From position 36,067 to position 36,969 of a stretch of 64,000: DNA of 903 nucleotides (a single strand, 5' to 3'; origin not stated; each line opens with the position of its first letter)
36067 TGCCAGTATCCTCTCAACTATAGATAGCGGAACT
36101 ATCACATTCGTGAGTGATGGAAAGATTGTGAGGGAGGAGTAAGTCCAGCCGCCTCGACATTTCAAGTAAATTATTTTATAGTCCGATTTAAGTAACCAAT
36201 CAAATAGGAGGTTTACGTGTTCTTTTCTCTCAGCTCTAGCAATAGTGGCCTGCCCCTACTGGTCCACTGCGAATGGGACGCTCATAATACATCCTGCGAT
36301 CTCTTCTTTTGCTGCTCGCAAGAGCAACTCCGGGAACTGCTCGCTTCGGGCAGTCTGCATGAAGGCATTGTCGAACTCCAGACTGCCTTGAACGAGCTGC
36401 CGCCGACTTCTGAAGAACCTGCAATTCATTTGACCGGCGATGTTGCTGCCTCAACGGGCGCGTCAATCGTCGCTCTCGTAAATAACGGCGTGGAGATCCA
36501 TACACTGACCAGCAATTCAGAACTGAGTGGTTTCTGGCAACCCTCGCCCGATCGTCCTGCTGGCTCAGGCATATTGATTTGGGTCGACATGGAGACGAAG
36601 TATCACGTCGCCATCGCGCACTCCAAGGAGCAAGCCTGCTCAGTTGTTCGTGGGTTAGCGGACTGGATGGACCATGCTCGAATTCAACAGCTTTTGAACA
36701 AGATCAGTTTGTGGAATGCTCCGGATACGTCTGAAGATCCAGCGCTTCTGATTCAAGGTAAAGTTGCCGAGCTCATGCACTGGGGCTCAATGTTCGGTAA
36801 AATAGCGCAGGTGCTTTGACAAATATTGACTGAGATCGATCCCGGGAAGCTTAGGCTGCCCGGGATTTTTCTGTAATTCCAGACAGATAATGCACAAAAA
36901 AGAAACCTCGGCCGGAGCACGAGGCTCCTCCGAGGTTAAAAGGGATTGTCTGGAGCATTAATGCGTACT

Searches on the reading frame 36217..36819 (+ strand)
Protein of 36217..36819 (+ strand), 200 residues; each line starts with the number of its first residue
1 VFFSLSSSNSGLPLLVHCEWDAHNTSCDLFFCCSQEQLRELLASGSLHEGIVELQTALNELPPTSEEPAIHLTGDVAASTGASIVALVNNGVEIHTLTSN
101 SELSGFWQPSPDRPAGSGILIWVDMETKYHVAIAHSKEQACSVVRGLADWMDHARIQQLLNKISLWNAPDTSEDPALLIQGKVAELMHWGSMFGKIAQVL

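Call 66: search_protein_families(library=pfam, proteins=[window:36217-36819:+], max_evalue=0.01)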
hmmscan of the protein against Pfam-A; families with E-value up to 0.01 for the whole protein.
window:36217-36819:+ (200 aa): 1 family
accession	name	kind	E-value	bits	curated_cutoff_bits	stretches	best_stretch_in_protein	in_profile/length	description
PF08515.17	TGF_beta_GS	-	0.006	16.5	21.3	0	4-17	10-23/28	Transforming growth factor beta type I GS-motif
